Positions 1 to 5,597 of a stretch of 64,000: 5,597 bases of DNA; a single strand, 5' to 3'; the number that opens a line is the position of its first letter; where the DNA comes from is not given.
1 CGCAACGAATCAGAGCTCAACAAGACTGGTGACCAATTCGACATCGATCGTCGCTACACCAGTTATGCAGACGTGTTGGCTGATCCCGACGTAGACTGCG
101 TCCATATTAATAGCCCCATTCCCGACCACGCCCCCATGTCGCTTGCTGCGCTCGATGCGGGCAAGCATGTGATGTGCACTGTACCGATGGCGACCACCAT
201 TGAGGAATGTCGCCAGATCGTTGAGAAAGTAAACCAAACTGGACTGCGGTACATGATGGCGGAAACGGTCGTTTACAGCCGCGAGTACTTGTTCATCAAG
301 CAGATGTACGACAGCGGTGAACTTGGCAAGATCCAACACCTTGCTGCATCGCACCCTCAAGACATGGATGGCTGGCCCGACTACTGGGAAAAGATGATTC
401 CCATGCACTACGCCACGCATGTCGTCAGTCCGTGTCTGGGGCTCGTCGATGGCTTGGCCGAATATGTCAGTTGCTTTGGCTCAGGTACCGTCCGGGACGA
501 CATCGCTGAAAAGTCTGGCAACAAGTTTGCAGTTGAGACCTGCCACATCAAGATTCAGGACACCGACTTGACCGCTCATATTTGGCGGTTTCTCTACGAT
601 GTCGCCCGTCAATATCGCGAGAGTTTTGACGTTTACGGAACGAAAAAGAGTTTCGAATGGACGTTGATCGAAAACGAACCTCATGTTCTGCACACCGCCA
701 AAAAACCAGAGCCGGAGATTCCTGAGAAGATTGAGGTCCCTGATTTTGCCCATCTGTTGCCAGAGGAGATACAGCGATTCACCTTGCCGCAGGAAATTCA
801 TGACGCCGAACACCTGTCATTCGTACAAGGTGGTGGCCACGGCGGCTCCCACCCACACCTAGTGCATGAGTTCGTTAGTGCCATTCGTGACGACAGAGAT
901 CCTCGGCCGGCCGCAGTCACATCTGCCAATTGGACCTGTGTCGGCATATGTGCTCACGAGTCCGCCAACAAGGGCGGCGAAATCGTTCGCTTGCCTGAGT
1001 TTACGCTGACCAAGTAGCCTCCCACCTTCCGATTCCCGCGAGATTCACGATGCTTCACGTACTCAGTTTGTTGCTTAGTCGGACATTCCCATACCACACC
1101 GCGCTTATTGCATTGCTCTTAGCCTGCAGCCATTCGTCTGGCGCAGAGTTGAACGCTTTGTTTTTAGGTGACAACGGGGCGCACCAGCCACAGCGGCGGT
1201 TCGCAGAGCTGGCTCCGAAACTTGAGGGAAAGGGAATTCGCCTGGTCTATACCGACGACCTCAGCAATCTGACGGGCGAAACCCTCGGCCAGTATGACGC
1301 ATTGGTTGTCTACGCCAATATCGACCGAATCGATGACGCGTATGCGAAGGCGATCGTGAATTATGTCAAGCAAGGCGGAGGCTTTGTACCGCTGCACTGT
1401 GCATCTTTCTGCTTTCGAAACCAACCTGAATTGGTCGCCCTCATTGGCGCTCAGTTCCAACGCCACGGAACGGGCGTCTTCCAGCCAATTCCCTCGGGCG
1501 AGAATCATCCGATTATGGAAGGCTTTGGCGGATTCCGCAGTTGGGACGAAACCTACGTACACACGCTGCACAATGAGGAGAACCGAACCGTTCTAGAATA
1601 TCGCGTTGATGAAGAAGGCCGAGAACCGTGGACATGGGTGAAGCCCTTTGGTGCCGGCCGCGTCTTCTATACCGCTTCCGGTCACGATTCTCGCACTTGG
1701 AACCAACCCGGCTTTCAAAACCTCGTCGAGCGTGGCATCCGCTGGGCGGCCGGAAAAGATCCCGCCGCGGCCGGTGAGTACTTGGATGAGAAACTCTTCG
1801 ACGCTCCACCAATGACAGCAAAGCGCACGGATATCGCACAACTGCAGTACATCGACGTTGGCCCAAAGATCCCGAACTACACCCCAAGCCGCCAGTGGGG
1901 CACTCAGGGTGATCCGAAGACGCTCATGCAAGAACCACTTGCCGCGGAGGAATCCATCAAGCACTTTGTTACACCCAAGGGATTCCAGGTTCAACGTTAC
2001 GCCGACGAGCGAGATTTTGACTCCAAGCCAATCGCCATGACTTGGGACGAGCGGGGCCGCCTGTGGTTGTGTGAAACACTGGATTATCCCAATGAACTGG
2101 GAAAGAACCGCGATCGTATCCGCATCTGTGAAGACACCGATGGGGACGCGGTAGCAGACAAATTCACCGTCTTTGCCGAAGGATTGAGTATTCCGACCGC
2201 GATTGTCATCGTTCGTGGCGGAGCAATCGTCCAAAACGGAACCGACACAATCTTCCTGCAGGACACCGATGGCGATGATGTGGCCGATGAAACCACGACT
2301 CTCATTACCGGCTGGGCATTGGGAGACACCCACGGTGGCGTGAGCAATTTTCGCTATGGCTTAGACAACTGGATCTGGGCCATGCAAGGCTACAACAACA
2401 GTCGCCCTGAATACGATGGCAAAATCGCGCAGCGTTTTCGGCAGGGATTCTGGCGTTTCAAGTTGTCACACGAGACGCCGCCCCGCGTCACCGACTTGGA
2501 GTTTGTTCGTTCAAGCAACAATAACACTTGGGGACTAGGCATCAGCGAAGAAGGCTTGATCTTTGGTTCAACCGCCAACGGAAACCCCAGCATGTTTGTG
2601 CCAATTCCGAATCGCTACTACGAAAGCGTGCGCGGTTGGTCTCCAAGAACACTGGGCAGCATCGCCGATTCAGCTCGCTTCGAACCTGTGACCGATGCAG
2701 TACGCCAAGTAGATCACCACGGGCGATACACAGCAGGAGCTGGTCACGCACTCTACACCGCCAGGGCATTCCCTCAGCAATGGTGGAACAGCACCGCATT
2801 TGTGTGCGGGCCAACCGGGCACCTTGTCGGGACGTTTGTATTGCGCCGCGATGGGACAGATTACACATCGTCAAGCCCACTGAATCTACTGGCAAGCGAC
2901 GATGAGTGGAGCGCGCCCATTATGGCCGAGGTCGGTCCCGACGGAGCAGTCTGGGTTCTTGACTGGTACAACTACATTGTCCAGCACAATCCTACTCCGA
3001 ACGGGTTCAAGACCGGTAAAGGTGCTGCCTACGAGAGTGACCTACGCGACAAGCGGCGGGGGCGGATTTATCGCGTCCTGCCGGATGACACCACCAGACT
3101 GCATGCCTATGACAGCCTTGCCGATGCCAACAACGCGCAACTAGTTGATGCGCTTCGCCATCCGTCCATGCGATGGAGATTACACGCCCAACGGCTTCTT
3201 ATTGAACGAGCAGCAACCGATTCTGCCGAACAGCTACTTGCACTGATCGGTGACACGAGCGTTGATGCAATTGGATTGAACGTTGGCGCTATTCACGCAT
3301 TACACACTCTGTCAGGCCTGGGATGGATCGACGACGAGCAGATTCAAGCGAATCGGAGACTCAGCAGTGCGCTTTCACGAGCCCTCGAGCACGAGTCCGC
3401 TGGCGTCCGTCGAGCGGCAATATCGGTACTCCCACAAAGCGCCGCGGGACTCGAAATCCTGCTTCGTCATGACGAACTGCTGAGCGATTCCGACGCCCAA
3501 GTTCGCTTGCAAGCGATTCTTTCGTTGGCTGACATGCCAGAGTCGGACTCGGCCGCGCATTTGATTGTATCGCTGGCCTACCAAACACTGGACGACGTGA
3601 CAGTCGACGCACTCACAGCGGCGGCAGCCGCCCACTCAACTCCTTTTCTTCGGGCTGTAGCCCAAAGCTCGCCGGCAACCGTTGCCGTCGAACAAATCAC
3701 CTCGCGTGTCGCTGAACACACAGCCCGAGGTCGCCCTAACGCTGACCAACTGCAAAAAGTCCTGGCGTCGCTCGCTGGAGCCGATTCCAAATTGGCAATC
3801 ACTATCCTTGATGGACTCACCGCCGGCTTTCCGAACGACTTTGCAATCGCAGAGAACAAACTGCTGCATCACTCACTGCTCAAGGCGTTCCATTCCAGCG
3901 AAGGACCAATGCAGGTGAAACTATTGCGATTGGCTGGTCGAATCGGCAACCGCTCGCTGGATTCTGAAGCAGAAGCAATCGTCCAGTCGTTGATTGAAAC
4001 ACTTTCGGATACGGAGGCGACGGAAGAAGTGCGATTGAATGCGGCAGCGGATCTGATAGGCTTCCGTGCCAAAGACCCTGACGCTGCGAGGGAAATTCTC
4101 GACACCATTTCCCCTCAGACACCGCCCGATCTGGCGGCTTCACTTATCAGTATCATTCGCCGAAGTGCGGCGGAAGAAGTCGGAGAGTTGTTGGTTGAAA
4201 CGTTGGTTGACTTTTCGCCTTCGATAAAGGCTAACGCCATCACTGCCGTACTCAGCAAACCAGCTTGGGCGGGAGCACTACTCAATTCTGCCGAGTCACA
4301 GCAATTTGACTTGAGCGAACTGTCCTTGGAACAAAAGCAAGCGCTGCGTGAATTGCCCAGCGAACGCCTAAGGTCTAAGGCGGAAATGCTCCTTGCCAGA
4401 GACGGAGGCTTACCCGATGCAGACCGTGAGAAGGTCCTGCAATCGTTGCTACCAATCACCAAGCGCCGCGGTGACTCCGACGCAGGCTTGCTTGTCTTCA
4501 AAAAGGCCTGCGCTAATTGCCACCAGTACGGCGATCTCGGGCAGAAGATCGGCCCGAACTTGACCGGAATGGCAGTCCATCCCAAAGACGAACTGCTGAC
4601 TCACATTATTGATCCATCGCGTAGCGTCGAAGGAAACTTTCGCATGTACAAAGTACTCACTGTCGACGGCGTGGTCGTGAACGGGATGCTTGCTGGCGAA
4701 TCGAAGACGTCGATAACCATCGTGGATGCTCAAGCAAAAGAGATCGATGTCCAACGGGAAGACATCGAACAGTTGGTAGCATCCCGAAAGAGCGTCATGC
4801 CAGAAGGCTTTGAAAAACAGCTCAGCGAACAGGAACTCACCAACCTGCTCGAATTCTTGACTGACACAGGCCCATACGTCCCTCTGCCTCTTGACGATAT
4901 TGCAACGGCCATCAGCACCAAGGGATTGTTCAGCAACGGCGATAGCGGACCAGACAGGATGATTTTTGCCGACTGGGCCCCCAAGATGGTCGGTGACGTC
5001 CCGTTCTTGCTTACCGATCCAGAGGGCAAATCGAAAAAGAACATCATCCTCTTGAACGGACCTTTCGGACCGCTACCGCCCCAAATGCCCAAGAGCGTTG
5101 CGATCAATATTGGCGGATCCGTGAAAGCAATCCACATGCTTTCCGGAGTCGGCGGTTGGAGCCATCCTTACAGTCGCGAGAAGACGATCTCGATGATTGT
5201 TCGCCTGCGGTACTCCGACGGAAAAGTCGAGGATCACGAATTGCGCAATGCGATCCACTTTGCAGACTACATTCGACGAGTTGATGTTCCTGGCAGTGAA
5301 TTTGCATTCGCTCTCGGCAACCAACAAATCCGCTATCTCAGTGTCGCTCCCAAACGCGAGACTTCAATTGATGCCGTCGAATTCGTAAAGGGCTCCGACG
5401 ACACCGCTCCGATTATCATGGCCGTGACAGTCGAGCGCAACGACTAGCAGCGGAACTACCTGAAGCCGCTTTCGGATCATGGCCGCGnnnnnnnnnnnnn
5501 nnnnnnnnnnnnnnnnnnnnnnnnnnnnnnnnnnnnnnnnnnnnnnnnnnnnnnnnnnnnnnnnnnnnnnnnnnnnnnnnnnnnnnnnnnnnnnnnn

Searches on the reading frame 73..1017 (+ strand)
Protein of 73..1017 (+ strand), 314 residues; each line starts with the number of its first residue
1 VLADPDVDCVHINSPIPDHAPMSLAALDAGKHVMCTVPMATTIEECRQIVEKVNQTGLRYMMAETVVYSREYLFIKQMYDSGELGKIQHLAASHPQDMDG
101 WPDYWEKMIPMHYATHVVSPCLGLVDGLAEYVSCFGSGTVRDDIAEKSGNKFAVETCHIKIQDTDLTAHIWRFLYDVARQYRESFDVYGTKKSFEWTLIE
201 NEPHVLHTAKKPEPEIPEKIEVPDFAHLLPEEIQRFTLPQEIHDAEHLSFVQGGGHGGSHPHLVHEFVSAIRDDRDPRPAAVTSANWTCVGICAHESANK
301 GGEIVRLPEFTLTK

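Call 4: search_protein_families(library=pfam, proteins=[window:73-1017:+])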
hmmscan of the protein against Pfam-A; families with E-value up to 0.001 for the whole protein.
window:73-1017:+ (314 aa): 2 families
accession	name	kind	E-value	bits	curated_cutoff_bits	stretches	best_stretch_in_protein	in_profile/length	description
PF01408.29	GFO_IDH_MocA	-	9.8e-12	46.1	24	1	1-62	57-118/120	Oxidoreductase family, NAD-binding Rossmann fold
PF22725.1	GFO_IDH_MocA_C3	-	9.1e-06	26.1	27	1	73-194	2-123/124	GFO/IDH/MocA C-terminal domain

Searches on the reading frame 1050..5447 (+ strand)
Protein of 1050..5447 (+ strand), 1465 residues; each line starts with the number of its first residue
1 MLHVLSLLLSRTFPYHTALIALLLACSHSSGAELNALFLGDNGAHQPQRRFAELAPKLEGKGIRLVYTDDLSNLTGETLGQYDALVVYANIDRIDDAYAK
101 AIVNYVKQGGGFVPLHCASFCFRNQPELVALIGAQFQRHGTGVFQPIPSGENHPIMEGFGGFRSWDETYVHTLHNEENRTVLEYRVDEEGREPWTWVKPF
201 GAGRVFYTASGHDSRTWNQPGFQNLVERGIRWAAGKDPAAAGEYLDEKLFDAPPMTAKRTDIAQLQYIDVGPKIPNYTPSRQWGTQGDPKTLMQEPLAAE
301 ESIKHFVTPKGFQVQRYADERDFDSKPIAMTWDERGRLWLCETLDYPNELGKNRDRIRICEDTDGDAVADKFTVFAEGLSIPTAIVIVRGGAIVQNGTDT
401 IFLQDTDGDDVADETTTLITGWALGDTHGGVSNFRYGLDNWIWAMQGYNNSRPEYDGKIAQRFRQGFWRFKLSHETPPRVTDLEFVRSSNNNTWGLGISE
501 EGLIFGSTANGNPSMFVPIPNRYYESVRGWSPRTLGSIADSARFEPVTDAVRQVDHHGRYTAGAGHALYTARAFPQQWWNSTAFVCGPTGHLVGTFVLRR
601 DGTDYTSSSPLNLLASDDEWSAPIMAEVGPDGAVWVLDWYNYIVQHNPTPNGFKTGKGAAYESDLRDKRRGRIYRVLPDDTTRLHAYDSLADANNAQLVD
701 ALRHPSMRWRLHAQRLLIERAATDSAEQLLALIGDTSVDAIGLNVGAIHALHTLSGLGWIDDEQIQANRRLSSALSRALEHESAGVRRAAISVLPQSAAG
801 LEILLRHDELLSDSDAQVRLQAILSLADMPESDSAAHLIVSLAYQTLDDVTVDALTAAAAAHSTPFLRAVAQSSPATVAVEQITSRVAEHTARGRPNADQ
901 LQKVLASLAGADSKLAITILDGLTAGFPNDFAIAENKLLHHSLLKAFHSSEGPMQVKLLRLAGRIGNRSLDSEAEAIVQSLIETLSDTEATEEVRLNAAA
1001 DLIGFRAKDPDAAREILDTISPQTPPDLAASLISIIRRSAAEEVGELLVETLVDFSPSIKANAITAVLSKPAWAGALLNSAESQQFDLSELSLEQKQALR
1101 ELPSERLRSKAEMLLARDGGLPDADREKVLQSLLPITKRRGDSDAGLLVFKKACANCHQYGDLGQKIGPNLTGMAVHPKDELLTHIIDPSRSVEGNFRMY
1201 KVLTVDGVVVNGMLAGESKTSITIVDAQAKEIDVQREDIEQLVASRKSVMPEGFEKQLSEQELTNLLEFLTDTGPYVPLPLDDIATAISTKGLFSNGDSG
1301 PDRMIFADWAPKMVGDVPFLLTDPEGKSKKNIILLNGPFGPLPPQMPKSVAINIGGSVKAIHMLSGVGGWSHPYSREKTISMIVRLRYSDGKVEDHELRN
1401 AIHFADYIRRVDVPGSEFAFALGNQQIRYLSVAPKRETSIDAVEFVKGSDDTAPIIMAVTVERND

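Call 4: search_protein_families(library=pfam, proteins=[window:1050-5447:+])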
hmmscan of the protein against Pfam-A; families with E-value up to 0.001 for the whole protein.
window:1050-5447:+ (1465 aa): 6 families
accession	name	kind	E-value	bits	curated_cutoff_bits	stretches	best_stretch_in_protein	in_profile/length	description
PF23500.1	DUF7133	-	1.1e-114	384.2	27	1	299-679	2-384/385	Domain of unknown function (DUF7133)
PF06283.17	ThuA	-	1e-33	117.8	33.4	1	43-233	10-209/209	Trehalose utilisation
PF13442.11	Cytochrome_CBB3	-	1.8e-06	28.6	27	1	1144-1188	4-43/68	Cytochrome C oxidase, cbb3-type, subunit III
PF00034.26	Cytochrom_C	-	4.6e-05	25.1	21.3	0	1145-1180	3-39/90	Cytochrome c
PF13646.12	HEAT_2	-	0.00036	21.2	27.7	0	775-850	5-79/88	HEAT repeats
PF12717.13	Cnd1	-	0.00089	19.8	26.4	0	770-893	21-147/162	non-SMC mitotic condensation complex subunit 1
